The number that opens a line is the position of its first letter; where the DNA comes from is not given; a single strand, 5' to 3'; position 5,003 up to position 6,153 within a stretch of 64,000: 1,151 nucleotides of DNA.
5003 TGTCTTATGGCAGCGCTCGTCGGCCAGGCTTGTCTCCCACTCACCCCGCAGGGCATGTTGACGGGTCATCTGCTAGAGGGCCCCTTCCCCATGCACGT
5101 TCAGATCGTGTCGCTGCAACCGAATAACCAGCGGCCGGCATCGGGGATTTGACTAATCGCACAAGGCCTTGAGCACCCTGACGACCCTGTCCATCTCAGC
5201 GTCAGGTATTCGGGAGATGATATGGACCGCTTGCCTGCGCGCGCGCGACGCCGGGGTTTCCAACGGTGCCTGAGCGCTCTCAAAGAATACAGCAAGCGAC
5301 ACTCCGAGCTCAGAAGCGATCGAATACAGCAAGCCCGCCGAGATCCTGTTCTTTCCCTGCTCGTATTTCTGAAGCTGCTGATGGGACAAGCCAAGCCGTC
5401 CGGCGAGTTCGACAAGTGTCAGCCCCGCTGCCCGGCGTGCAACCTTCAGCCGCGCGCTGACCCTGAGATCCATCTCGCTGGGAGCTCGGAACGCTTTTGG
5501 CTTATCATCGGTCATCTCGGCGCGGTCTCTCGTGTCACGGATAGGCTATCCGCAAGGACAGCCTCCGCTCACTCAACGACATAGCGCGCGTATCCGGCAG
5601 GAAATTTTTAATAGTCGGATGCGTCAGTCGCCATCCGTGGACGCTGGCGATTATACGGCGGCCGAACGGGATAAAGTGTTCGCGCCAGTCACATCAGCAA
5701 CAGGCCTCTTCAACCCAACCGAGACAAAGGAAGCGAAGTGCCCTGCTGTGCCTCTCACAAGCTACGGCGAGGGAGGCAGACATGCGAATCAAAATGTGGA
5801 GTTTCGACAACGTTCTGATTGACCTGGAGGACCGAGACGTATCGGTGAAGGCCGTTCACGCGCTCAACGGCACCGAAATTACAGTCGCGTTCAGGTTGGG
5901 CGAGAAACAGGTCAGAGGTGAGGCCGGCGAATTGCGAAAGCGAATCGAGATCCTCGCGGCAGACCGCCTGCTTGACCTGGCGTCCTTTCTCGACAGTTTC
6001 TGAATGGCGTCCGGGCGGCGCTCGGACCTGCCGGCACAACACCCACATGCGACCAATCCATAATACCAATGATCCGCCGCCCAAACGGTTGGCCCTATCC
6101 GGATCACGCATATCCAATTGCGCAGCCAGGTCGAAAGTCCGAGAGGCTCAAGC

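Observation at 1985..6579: Candidate new ICE transfer-control circuit: XRE/operator array feeding a frameshift-free FseA, with no visible antiactivator or quorum-sensing genes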

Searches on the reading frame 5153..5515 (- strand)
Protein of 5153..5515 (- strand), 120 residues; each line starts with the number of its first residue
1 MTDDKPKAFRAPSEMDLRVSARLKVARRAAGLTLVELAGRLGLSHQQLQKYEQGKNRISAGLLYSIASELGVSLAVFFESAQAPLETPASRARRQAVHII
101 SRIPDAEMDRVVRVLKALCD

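Call 3: search_protein_families(library=pfam, proteins=[window:5153-5515:-], max_evalue=0.01)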
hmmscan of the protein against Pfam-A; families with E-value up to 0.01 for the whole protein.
window:5153-5515:- (120 aa): 6 families
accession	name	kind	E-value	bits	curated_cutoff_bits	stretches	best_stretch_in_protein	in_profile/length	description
PF01381.28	HTH_3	-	3.6e-13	49.7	23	1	23-76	1-54/55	Helix-turn-helix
PF13560.12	HTH_31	-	1.9e-10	41.3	27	1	20-74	3-58/64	Helix-turn-helix domain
PF12844.13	HTH_19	-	3e-07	30.7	30.2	1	22-73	3-54/64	Helix-turn-helix domain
PF13443.12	HTH_26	-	4.3e-06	27.3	22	1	22-75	1-55/63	Cro/C1-type HTH DNA-binding domain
PF13384.12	HTH_23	-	0.00033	20.8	24.6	1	17-50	2-36/50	Homeodomain-like domain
PF13413.12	HTH_25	-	0.00072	19.8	24.6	1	22-55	1-34/62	Helix-turn-helix domain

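Call 55: search_protein_families(library=ncbifam, proteins=[window:5153-5515:-], max_evalue=0.01)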
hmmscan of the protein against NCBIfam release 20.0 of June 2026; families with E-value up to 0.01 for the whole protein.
window:5153-5515:- (120 aa): 11 families
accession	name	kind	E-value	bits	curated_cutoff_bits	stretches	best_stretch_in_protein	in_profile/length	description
NF041951.1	phage_RstR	subfamily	7.9e-11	42.2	80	1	18-118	2-99/108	RstR family transcriptional repressor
NF047948.1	male_kill_WMK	equivalog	1.4e-08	34.6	300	1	17-83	4-70/300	WO male-killing family protein Wmk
NF006015.0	PRK08154.1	subfamily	1.3e-07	31.1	204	1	13-116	25-123/314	anaerobic benzoate catabolism transcriptional regulator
TIGR03070.1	couple_hipB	subfamily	6e-07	29.3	71.65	1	20-74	4-58/58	type II toxin-antitoxin system Y4mF family antitoxin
NF003162.0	PRK04140.1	equivalog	9.6e-05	21.5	263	1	21-76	129-184/317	transcriptional regulator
NF041677.1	trans_regClgR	equivalog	0.00022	21.3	170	1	22-112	12-100/113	transcriptional regulator ClgR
NF041575.1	antitoxPezA_Strep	equivalog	0.00032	20.7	290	1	22-74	5-57/158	type II toxin-antitoxin system antitoxin PezA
TIGR03830.1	CxxCG_CxxCG_HTH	subfamily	0.00072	19.3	61.8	1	17-60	64-107/127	type II TA system antitoxin MqsA family protein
NF007408.0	PRK09943.1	equivalog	0.0017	17.9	211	1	15-85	4-74/185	HTH-type transcriptional regulator PuuR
NF007271.0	PRK09726.1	equivalog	0.0027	17.6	79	1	20-84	14-78/88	type II toxin-antitoxin system antitoxin HipB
TIGR02612.1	mob_myst_A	hypoth_equivalog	0.0052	16.7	122.6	1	24-99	31-108/150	mobile mystery protein A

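Call 77: search_solved_structures(query=window:5153-5515:-, max_evalue=0.01)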
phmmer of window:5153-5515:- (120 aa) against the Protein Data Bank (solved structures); distinct sequences matched with E-value up to 0.01: 9.
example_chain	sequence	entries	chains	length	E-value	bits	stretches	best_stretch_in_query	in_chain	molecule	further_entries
9sf2_A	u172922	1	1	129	8.9e-05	26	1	19-80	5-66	Transcriptional regulator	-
3f51_A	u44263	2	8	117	0.00033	24.2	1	17-82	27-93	Clp gene regulator (ClgR)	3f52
1r63_A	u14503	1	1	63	0.00042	23.9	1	19-74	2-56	REPRESSOR PROTEIN FROM BACTERIOPHAGE 434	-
1per_L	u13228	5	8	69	0.00046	23.8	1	19-75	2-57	PROTEIN (434 REPRESSOR) | 434 REPRESSOR | REPRESSOR PROTEIN CI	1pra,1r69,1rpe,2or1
7t5u_A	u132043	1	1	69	0.00061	23.3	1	17-79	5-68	Helix-turn-helix domain-containing protein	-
2r63_A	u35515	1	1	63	0.0028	21.2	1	19-74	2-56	REPRESSOR PROTEIN FROM BACTERIOPHAGE 434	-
8tac_A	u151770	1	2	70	0.003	21.1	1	17-73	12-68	DBP48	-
3ivp_A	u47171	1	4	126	0.003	21.1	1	20-108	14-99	Putative transposon-related DNA-binding protein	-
1y9q_A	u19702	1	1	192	0.0067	20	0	18-83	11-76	transcriptional regulator, HTH_3 family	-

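Call 95: find_homologous_proteins(query=window:5153-5515:-, max_evalue=1e-10)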
Query window:5153-5515:- (120 aa): 23 proteins with E <= 1e-10 among 125 candidates.
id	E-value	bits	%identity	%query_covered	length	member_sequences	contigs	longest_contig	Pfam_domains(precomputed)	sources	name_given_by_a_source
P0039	2.7e-66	238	98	100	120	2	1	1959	PF12844.14,PF01381.29,PF13560.13,PF13443.13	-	-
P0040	1.9e-65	235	97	100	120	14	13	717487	PF12844.14,PF01381.29,PF13560.13,PF13443.13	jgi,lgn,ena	-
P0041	1.6e-52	194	83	100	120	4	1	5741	PF12844.14,PF01381.29,PF13560.13,PF13443.13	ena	-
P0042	3.6e-52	193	83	100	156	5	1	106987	PF12844.14,PF01381.29,PF13560.13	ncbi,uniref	ncbi:helix-turn-helix transcriptional regulator [Hyphomonas chukchiensis]|uniref:helix-turn-helix do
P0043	7.1e-32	128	60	98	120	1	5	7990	PF01381.29,PF13560.13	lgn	-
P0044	2.5e-31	126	57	98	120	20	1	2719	PF12844.14,PF01381.29,PF13560.13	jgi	-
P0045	7.6e-31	124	58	98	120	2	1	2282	PF12844.14,PF01381.29,PF13560.13,PF13443.13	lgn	-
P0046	1.0e-29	121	56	98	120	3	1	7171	PF12844.14,PF01381.29,PF13560.13,PF13443.13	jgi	jgi:transcriptional regulator with XRE-family HTH domain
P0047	1.2e-29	121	54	98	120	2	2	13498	PF12844.14,PF01381.29,PF13560.13,PF13443.13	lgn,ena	-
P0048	5.0e-27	112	54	97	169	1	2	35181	PF12844.14,PF01381.29,PF13560.13,PF13443.13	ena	-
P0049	1.9e-25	107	63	77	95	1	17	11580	PF01381.29,PF13560.13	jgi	jgi:transcriptional regulator with XRE-family HTH domain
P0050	4.7e-24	103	65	72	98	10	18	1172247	PF01381.29,PF13560.13,PF13443.13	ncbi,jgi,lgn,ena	-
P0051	7.1e-24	102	65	69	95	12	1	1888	PF01381.29,PF13560.13,PF13443.13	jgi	-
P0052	4.4e-22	96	72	56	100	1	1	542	PF12844.14,PF01381.29,PF13560.13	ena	-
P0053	4.2e-16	77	42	96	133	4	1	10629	PF12844.14,PF01381.29,PF13560.13,PF13443.13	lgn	-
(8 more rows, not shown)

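Call 96: find_encoding_contigs(protein=P0042, flank=6000, max_places=2)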
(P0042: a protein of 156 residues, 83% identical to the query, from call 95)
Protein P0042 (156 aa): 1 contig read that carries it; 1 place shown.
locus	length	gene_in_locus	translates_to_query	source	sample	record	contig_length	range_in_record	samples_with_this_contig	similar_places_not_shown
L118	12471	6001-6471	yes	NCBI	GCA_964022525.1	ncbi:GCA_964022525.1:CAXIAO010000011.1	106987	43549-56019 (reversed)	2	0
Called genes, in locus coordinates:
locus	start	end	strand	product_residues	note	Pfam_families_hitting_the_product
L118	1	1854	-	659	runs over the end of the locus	PF02534:T4SS-DNA_transf, PF10412:TrwB_AAD_bind, PF12696:TraG-D_C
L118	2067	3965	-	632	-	PF03432:Relaxase (weak), PF11843:DUF3363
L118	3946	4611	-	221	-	PF10502:Peptidase_S26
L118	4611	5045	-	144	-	PF11000:DUF2840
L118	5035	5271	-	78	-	PF12728:HTH_17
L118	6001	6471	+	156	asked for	PF13560:HTH_31, PF01381:HTH_3, PF12844:HTH_19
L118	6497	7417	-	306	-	PF20109:Trans_reg_dom (weak), PF10074:RovC_DNA-bd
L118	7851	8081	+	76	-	-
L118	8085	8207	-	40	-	-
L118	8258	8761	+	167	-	PF00565:SNase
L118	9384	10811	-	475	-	PF02321:OEP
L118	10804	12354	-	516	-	PF00083:Sugar_tr, PF07690:MFS_1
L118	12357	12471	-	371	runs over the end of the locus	PF25917:BSH_RND, PF25881:HH_YBHG (weak), PF25885:HH_EMRA, PF25954:Beta-barrel_RND_2, PF25963:Beta-barrel_AAEA (weak)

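Call 97: find_encoding_contigs(protein=P0047, flank=6000, max_places=2)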
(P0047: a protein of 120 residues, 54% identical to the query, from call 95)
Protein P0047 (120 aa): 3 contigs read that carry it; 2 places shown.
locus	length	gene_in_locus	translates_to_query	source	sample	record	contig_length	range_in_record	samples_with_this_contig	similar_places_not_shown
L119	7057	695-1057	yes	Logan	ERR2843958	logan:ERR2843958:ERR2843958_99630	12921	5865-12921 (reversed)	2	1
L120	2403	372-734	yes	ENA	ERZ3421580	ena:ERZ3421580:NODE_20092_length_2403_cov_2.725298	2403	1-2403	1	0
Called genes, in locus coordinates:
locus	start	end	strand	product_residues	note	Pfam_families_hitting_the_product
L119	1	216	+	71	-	?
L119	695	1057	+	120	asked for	PF13560:HTH_31, PF01381:HTH_3, PF12844:HTH_19 (weak), PF13443:HTH_26 (weak)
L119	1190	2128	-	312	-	PF08843:AbiEii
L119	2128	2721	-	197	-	-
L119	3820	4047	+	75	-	-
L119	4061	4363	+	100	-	-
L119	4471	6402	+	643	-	-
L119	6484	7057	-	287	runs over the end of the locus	PF20109:Trans_reg_dom (weak), PF10074:RovC_DNA-bd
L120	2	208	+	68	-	?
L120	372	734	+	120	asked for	PF13560:HTH_31, PF01381:HTH_3, PF12844:HTH_19 (weak), PF13443:HTH_26 (weak)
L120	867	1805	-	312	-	PF08843:AbiEii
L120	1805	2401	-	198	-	?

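Call 98: find_encoding_contigs(protein=P0043, flank=6000, max_places=2)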
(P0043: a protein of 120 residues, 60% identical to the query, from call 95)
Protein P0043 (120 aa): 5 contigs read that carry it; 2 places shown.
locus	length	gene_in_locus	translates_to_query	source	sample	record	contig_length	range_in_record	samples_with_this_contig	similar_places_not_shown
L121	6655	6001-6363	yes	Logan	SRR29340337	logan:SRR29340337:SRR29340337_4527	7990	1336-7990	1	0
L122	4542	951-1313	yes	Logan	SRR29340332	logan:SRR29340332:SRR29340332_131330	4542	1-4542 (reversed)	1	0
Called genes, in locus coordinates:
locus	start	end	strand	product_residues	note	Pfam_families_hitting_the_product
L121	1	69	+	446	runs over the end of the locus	PF02771:Acyl-CoA_dh_N (weak), PF02770:Acyl-CoA_dh_M, PF00441:Acyl-CoA_dh_1, PF08028:Acyl-CoA_dh_2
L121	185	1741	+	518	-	PF00882:Zn_dep_PLPC, PF14520:HHH_5 (faint), PF14229:DUF4332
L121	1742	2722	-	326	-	PF01408:GFO_IDH_MocA, PF22725:GFO_IDH_MocA_C3, PF02894:GFO_IDH_MocA_C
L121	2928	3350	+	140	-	-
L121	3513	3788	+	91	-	-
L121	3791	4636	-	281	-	PF00378:ECH_1, PF16113:ECH_2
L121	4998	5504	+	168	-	PF00565:SNase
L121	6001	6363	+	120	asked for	PF13560:HTH_31, PF01381:HTH_3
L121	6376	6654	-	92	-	?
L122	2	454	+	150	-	?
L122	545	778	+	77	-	-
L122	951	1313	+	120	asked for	PF13560:HTH_31, PF01381:HTH_3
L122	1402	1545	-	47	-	-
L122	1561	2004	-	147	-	-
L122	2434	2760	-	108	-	PF13560:HTH_31, PF01381:HTH_3, PF12844:HTH_19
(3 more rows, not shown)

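Call 99: find_encoding_contigs(protein=P0048, flank=6000, max_places=2)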
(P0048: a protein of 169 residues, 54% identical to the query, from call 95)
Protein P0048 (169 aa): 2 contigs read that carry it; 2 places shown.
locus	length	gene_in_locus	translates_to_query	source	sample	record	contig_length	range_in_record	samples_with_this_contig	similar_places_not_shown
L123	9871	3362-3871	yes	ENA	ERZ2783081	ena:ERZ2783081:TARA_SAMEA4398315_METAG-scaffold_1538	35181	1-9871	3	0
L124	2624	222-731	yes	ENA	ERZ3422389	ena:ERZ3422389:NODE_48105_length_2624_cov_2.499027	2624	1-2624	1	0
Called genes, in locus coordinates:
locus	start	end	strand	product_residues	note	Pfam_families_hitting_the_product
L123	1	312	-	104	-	?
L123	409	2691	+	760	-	-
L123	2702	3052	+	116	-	-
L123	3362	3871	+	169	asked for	PF12844:HTH_19, PF13560:HTH_31, PF01381:HTH_3, PF13443:HTH_26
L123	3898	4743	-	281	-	PF20109:Trans_reg_dom, PF10074:RovC_DNA-bd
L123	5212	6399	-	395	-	PF06779:MFS_4 (weak), PF07690:MFS_1, PF00083:Sugar_tr (weak)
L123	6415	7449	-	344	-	PF00248:Aldo_ket_red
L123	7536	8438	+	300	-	PF00126:HTH_1, PF03466:LysR_substrate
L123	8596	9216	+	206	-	PF12833:HTH_18, PF00165:HTH_AraC (weak)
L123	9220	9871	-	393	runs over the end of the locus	-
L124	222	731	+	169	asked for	PF12844:HTH_19, PF13560:HTH_31, PF01381:HTH_3, PF13443:HTH_26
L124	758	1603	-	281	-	PF20109:Trans_reg_dom, PF10074:RovC_DNA-bd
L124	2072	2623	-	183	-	?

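Call 104: find_encoding_contigs(protein=P0046, flank=5000, max_places=2)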
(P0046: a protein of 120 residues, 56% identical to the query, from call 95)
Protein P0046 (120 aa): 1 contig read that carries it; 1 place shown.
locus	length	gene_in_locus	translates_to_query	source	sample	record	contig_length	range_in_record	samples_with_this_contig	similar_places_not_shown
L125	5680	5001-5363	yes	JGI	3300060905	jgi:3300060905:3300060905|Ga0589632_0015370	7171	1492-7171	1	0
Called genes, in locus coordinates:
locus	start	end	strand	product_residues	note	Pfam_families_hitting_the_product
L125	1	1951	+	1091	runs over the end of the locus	PF00873:ACR_tran, PF02355:SecD_SecF_C (weak), PF00873:ACR_tran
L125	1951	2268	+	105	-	PF12840:HTH_20, PF25212:HVO_A0114 (weak), PF01022:HTH_5, PF12802:MarR_2, PF13412:HTH_24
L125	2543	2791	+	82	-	-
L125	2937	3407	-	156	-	-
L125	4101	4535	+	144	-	PF00583:Acetyltransf_1, PF13673:Acetyltransf_10 (weak), PF13508:Acetyltransf_7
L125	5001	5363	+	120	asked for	PF13560:HTH_31, PF01381:HTH_3, PF12844:HTH_19 (weak), PF13443:HTH_26 (faint)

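Call 105: find_encoding_contigs(protein=P0044, flank=5000, max_places=2)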
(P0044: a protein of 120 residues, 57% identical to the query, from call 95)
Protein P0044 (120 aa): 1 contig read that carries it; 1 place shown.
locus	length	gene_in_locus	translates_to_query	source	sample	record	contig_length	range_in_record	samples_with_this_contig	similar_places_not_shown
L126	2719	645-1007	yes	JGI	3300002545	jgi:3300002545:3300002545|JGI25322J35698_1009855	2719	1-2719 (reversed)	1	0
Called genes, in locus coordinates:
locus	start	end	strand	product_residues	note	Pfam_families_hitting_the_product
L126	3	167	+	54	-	?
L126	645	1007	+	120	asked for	PF13560:HTH_31, PF01381:HTH_3, PF12844:HTH_19 (weak)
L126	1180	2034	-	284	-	PF20109:Trans_reg_dom, PF10074:RovC_DNA-bd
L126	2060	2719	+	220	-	?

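Call 106: find_encoding_contigs(protein=P0053, flank=5000, max_places=2)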
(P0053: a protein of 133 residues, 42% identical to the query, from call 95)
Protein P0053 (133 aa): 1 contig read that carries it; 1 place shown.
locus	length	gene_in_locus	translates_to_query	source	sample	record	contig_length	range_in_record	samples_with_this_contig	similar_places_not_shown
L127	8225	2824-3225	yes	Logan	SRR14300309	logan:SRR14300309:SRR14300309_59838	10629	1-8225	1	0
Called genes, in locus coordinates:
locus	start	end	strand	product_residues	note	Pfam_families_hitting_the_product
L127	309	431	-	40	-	-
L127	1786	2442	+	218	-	PF00072:Response_reg, PF08281:Sigma70_r4_2 (faint), PF00196:GerE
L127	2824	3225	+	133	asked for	PF13560:HTH_31, PF01381:HTH_3, PF12844:HTH_19 (weak), PF13443:HTH_26 (weak)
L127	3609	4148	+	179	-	PF02357:NusG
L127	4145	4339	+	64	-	-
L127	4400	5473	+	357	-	PF02397:Bac_transf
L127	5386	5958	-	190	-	-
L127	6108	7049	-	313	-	-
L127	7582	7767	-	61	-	-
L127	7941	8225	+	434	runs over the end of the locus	-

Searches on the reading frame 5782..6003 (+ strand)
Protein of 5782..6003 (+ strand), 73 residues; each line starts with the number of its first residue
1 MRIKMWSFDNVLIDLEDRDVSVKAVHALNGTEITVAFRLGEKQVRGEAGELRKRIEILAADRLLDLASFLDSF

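Call 3: search_protein_families(library=pfam, proteins=[window:5782-6003:+], max_evalue=0.01)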
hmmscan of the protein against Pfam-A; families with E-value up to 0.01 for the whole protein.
window:5782-6003:+ (73 aa): 0 families

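Call 35: find_homologous_proteins(query=window:5782-6003:+, max_evalue=0.001)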
Query window:5782-6003:+ (73 aa): 9 proteins with E <= 0.001 among 10 candidates.
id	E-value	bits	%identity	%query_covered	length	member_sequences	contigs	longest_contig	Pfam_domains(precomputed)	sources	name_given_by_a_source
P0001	2.1e-38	147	100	100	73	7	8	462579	-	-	-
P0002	1.7e-31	125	85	100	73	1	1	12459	-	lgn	-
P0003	1.0e-22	97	65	99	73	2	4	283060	-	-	-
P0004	2.1e-22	96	65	99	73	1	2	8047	-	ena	-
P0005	6.3e-18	82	62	100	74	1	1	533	-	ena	-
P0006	1.1e-16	78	54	99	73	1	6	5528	-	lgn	-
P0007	1.9e-16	77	56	99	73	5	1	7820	-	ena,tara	tara:strand:- start:4976 stop:5197 length:222 start_codon:yes stop_codon:yes gene_type:complete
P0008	2.3e-16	77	76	74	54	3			-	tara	tara:strand:+ start:4030 stop:4194 length:165 start_codon:yes stop_codon:yes gene_type:complete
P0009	3.8e-16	76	59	97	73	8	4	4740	-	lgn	-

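Call 43: predict_structure(alignment_id=A1)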
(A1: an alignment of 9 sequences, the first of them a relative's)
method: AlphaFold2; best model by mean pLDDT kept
length: 73 residues; sequences in the alignment: 9
mean_pLDDT: 74.7   pTM: 0.56
mean pLDDT of the five models: 74.7, 72.1, 71.1, 68.5, 46.5
residues with pLDDT >= 90: 0; 70-90: 57; 50-70: 14; < 50: 2
segments of 3 or more residues with pLDDT < 50: none
pLDDT, mean of each block of 10 residues (from residue 1): 68 83 82 83 73 76 66 49
secondary structure, 60 per line:
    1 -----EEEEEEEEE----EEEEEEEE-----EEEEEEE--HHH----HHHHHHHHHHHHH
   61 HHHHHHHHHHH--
elements in order: E6-14 E19-26 E32-38 H48-71

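Call 45: search_protein_representatives(alignment_id=A1)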
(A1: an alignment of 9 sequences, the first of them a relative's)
Query: 9 sequences, 73 profile positions. Proteins with E-value up to 0.001 (for the whole library): 29; up to 1e-10: 20; up to 1e-30: 0. The best 29 are listed.
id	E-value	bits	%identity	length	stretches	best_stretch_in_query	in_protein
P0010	1.3e-29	118.4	-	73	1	1-72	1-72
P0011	3.1e-27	110.8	-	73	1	1-72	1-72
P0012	1.3e-26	108.8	-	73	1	1-73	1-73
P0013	4.9e-26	107.0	-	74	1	1-72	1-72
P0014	5.4e-25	103.6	-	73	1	1-73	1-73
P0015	5.4e-24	100.4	-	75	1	1-72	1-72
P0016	8.6e-24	99.8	-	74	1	1-72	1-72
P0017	2.0e-23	98.6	-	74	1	1-73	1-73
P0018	2.0e-23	98.6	-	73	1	1-71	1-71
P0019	3.3e-22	94.7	-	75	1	2-72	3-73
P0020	8.0e-22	93.4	-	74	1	1-72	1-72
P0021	7.5e-18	80.7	-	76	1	1-71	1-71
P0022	5.4e-17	78.0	-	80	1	1-71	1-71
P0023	2.5e-16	75.8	-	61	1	15-72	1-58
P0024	2.9e-16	75.6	-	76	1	1-71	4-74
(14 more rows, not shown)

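Call 46: find_encoding_contigs(protein=P0003, flank=5000, max_places=4)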
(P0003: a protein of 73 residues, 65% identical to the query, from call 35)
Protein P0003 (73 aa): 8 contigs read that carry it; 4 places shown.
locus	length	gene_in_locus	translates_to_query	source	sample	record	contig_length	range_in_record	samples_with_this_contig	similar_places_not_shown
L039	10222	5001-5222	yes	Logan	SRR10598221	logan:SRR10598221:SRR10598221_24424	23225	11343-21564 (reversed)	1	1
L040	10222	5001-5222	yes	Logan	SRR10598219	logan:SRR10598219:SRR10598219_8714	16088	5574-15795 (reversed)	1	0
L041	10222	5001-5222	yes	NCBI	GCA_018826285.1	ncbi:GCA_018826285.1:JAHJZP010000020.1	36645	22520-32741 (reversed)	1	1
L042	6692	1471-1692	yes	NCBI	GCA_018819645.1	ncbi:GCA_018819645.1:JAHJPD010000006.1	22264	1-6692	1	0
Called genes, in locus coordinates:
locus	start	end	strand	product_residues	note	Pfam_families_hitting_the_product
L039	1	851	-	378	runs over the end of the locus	PF00589:Phage_integrase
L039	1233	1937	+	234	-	-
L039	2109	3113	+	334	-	-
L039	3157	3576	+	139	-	-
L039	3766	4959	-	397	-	-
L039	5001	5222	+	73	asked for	-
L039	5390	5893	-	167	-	-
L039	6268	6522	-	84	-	-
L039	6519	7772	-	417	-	PF00817:IMS, PF11799:IMS_C (weak)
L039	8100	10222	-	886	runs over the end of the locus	PF13166:AAA_13, PF02463:SMC_N (weak), PF13304:AAA_21 (weak)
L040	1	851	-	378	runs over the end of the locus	PF00589:Phage_integrase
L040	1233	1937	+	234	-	-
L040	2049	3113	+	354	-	-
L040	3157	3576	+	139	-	-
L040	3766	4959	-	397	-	-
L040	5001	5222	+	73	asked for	-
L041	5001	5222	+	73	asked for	-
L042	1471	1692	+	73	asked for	-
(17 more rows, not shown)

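Call 47: find_encoding_contigs(protein=P0009, flank=5000, max_places=4)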
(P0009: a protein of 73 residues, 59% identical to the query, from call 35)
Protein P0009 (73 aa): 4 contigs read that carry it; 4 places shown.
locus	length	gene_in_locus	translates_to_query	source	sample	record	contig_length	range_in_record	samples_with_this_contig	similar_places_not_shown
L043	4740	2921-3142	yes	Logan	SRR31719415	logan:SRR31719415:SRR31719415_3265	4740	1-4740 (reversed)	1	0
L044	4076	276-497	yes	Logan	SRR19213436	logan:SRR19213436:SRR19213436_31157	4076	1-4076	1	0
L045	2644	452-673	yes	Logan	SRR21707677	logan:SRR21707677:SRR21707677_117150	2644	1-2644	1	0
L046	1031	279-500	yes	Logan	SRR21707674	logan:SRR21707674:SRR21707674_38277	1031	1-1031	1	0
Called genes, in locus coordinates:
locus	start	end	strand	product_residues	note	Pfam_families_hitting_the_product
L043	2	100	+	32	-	?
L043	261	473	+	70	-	PF01381:HTH_3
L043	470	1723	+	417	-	PF13657:Couple_hipA, PF07804:HipA_C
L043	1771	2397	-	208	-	PF12281:NTP_transf_8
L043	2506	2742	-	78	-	-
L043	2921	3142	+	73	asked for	-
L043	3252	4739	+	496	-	?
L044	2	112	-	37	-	?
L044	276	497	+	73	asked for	-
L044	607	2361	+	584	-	PF00664:ABC_membrane, PF00005:ABC_tran, PF13304:AAA_21 (faint)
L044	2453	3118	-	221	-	PF02586:SRAP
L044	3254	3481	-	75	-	PF13560:HTH_31, PF13443:HTH_26 (weak), PF01381:HTH_3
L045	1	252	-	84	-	?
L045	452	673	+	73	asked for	-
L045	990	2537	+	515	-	PF00664:ABC_membrane, PF00005:ABC_tran, PF13304:AAA_21 (faint)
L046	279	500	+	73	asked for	-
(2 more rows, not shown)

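Call 48: find_encoding_contigs(protein=P0007, flank=5000, max_places=3)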
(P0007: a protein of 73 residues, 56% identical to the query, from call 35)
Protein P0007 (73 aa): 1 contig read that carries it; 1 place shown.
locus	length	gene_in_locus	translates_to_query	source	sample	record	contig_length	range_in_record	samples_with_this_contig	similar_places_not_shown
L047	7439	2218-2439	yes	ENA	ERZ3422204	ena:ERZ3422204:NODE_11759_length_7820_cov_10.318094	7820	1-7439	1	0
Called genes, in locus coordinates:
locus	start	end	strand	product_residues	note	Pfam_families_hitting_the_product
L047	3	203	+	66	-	?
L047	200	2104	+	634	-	PF11843:DUF3363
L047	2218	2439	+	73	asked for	-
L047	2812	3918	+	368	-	-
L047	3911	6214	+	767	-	PF14457:Prok-E2_A, PF00899:ThiF, PF14464:Prok-JAB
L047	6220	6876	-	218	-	-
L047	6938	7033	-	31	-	-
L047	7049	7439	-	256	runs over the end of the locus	?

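Call 49: fold_search(model_id=the predicted structure, library=pdb)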
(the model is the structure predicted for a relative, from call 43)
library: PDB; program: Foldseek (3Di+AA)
matches with E <= 10: 1500; with E <= 0.001: 0
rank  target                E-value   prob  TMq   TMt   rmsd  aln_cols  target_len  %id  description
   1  9gex_D                1.1e-01  0.77  0.40  0.21  15.7        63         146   14  Escherichia coli NrdR with unocuppied outer nucleotide-binding site (released 2026-02-18)
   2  3dpo_B                1.8e-01  0.63  0.34  0.13   9.6        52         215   19  Crystal structure of the substrate binding domain of E. coli DnaK in complex with a short pyrrhocoricin-derived inhibi (released 2009-03-10)
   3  8ssm_D                2.1e-01  0.80  0.41  0.34   7.2        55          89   16  Citrobacter rodentium contact dependent growth inhibition (CDI) toxin (CdiA-CT) and immunity (CdiI) complex (released 2024-05-15)
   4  4ezp_B                2.3e-01  0.44  0.32  0.12  10.6        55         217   20  Crystal structure of the substrate binding domain of E.coli DnaK in complex with A3-APO(residues 1 to 20) (released 2013-04-17)
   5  8ssm_C                2.6e-01  0.72  0.41  0.34   8.2        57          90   12  Citrobacter rodentium contact dependent growth inhibition (CDI) toxin (CdiA-CT) and immunity (CdiI) complex (released 2024-05-15)
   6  3ujo_A                2.7e-01  0.87  0.40  0.13   2.6        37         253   22  Galactose-specific seed lectin from Dolichos lablab in complex with adenine and galactose (released 2012-11-14)
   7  9gex_C                2.7e-01  0.60  0.41  0.22  11.0        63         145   14  Escherichia coli NrdR with unocuppied outer nucleotide-binding site (released 2026-02-18)
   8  3dpp_B                2.7e-01  0.51  0.34  0.13   9.6        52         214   19  Crystal structure of the substrate binding domain of E. coli DnaK in complex with a long pyrrhocoricin-derived inhibit (released 2009-03-10)
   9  9gex_A                2.9e-01  0.94  0.39  0.20   1.9        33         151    9  Escherichia coli NrdR with unocuppied outer nucleotide-binding site (released 2026-02-18)
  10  5ipy_A                2.9e-01  0.94  0.38  0.07   1.6        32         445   22  Crystal structure of WT RnTmm (released 2017-01-18)
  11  2xlp_B                2.9e-01  0.93  0.38  0.07   1.7        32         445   16  Joint-functions of protein residues and NADP(H) in oxygen-activation by flavin-containing monooxygenase: Asn78Ser muta (released 2010-09-15)
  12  9fxk_A                3.1e-01  0.91  0.40  0.21   2.2        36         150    8  Transcription repressor NrdR from E. coli, AMPPNP/ATP-bound state (released 2025-03-19)
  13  2vq7_A                3.3e-01  0.92  0.38  0.07   1.7        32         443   16  Bacterial flavin-containing monooxygenase in complex with NADP: native data (released 2008-04-22)
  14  2xls_A                3.5e-01  0.91  0.38  0.07   1.7        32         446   16  Joint-functions of protein residues and NADP(H) in oxygen-activation by flavin-containing monooxygenase: Asn78Lys muta (released 2010-09-15)
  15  2xls_B                3.5e-01  0.91  0.38  0.07   1.7        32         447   16  Joint-functions of protein residues and NADP(H) in oxygen-activation by flavin-containing monooxygenase: Asn78Lys muta (released 2010-09-15)
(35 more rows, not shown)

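Call 55: search_protein_families(library=ncbifam, proteins=[window:5782-6003:+], max_evalue=0.01)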
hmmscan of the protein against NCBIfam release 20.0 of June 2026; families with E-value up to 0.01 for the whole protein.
window:5782-6003:+ (73 aa): 0 families
